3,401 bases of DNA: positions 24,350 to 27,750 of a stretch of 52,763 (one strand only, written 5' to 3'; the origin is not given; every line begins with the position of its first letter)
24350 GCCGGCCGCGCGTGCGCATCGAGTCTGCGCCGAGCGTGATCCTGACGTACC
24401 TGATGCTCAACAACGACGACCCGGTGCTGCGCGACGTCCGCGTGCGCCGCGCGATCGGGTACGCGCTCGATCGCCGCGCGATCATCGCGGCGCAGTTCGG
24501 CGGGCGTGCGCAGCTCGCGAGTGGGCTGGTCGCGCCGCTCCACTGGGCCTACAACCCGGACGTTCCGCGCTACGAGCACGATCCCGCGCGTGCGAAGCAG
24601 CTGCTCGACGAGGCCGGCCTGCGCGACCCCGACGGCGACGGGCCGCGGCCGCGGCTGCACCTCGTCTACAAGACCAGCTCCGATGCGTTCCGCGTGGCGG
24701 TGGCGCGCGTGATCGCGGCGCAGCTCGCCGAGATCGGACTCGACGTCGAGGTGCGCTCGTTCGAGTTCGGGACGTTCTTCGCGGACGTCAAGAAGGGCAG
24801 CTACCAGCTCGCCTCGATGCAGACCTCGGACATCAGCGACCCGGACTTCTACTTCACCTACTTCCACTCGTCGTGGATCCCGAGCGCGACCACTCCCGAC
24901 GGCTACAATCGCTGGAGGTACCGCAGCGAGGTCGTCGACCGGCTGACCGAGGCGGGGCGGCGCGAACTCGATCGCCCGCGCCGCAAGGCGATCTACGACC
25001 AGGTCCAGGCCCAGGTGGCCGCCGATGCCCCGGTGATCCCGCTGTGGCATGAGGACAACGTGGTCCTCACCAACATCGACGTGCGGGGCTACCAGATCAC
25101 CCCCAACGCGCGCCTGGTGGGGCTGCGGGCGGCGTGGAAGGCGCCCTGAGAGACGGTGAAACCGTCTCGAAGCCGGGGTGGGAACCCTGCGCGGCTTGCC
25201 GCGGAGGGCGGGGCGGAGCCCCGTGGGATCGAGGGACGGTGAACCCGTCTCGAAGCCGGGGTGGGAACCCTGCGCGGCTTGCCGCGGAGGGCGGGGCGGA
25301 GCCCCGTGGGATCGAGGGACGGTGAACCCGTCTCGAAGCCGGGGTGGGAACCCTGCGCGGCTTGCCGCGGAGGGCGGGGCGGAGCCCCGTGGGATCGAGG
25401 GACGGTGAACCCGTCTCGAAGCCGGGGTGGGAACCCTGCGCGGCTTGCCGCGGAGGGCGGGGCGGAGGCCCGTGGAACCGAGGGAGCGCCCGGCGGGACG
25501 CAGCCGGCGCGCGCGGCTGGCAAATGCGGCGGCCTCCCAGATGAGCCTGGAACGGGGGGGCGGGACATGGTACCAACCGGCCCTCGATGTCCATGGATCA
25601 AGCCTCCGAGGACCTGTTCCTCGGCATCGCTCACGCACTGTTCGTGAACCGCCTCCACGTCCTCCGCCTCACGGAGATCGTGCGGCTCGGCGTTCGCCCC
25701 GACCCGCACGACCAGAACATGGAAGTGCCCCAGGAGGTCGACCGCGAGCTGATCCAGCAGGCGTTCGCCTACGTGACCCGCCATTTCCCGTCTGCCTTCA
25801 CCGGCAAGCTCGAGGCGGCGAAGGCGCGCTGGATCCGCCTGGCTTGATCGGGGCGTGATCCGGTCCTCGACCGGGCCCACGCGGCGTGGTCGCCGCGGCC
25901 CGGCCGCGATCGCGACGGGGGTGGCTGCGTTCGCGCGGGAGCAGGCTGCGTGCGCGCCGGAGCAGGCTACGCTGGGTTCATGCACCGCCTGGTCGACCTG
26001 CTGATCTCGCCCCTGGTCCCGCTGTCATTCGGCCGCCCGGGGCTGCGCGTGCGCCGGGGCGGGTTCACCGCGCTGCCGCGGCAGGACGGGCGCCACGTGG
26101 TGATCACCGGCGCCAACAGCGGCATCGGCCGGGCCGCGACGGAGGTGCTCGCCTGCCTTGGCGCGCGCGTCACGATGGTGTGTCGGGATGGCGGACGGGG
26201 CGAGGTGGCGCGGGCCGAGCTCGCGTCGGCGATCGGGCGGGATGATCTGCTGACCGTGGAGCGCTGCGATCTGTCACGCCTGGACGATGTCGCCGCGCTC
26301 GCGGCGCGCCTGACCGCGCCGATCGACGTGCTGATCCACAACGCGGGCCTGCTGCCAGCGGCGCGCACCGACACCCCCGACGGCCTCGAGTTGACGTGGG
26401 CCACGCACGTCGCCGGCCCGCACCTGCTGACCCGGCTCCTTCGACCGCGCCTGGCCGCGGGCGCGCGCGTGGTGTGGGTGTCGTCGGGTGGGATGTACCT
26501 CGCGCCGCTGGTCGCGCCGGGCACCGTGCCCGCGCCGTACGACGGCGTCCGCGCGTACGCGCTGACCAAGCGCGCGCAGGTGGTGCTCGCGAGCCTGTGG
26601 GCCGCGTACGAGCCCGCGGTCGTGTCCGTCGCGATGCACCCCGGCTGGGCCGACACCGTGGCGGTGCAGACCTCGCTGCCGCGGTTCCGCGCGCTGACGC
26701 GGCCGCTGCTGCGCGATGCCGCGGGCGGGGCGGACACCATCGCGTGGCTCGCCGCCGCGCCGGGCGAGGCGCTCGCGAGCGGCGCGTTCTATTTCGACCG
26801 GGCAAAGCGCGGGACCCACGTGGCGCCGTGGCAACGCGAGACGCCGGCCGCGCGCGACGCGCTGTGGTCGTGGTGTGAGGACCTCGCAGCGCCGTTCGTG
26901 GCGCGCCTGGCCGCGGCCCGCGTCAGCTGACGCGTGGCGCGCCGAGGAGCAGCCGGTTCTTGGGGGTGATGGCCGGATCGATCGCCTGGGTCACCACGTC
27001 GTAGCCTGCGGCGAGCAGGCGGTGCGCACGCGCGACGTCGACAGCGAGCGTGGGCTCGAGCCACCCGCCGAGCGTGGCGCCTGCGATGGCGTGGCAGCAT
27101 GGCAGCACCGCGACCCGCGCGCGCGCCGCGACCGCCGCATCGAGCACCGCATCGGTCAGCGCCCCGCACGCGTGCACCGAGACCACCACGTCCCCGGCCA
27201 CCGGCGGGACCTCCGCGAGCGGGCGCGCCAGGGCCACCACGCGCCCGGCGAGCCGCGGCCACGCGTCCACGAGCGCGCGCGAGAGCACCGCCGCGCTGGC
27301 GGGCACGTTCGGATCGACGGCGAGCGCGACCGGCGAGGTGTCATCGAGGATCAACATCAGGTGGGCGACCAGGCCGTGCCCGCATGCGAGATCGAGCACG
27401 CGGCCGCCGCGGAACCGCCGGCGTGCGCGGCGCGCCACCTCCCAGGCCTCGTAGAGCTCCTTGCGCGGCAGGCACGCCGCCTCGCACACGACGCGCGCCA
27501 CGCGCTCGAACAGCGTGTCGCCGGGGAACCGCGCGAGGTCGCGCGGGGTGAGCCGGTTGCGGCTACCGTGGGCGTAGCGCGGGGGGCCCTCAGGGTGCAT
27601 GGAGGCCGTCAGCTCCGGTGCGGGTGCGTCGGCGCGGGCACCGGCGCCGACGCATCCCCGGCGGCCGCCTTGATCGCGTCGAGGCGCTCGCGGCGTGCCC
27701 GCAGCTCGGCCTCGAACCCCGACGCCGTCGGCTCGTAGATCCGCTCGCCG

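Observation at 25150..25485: Four-copy tandem array of an 83 bp hairpin element abutting a stop codon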

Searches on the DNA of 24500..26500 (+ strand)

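Call 5: search_rna_families(source=window, start=24500, end=26500, threshold=evalue, max_evalue=10, show_alignments=3)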
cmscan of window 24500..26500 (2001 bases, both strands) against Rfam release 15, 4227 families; matches with E-value up to 10: 1.
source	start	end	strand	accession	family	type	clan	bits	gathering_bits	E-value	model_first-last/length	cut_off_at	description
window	25575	25765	-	RF02272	Vax2os1_3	Gene; lncRNA;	-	19.6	50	0.46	1-199/199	no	Vax2os1 conserved region 3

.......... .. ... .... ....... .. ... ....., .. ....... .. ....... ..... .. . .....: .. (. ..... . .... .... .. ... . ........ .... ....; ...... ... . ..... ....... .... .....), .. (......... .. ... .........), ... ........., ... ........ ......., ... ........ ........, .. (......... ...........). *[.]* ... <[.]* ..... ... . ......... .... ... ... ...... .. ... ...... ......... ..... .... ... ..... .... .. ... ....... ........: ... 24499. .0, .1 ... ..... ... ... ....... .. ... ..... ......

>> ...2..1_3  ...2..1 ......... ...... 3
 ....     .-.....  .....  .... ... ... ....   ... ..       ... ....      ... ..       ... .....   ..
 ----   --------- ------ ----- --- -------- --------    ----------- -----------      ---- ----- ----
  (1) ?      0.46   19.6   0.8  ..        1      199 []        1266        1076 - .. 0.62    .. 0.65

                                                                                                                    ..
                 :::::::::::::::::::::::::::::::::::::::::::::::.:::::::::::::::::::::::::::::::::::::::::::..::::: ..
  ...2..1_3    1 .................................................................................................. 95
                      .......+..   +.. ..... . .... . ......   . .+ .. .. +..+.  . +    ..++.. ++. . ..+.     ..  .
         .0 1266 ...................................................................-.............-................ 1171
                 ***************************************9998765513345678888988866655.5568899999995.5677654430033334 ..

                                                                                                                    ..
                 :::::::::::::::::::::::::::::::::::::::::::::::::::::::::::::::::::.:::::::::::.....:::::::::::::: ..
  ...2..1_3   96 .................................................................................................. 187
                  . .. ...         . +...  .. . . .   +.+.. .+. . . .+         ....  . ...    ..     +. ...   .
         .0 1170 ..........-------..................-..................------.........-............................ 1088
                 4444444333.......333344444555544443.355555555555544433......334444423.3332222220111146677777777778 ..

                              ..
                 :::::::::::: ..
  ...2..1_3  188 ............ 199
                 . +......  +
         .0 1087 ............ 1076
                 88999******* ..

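Call 88: search_dna_similar(query=window:25147-25320:+, collection=plasmids, mode=distant, max_evalue=0.001, max_rows=10)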
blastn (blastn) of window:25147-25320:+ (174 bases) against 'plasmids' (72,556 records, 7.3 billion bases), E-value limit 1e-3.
No match.

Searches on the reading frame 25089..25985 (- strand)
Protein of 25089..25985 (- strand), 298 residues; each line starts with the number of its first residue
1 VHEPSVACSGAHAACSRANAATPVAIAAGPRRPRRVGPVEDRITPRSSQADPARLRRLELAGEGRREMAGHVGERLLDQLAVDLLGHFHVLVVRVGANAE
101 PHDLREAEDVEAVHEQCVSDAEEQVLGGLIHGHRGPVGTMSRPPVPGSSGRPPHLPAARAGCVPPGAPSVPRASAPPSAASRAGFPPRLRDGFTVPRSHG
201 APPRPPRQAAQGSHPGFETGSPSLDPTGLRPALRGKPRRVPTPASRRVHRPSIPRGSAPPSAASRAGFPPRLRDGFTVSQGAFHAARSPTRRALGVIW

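Call 13: search_protein_families(library=pfam, proteins=[window:25089-25985:-], max_evalue=0.001)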
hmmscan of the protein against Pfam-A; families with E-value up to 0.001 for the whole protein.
window:25089-25985:- (298 aa): 0 families

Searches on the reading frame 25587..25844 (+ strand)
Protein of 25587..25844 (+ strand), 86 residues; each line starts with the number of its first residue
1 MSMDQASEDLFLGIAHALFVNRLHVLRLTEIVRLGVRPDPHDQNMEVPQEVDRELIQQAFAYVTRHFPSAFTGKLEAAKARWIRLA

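Call 34: find_encoding_contigs(protein=window:25587-25844:+, flank=10000, max_places=10)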
Protein window:25587-25844:+ (86 aa): no gene with exactly this product is on record in the collection.

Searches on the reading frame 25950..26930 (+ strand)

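Call 13: search_protein_families(library=pfam, proteins=[window:25950-26930:+], max_evalue=0.001)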
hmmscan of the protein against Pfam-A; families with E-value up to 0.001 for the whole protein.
window:25950-26930:+ (326 aa): 4 families
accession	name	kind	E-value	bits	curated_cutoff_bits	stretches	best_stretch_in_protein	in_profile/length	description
PF00106.31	adh_short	-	6e-15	55.7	26.6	1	49-181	2-138/195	short chain dehydrogenase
PF13561.12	adh_short_C2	-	5.1e-12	46.3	27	1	54-181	1-132/236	Enoyl-(Acyl carrier protein) reductase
PF01370.27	Epimerase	-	4.3e-10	39.9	20.9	1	50-218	1-157/240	NAD dependent epimerase/dehydratase family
PF08659.16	KR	-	1.3e-06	28.9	22.6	1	50-166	3-125/180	KR domain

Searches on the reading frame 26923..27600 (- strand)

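Call 85: search_protein_families(library=pfam, proteins=[window:26923-27600:-], max_evalue=0.0001)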
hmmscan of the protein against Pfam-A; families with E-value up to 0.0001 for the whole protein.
window:26923-27600:- (225 aa): 1 family
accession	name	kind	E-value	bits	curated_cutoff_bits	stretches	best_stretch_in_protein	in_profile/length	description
PF13679.12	Methyltransf_32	-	1.3e-06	28.9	27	1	67-171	28-138/143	Methyltransferase domain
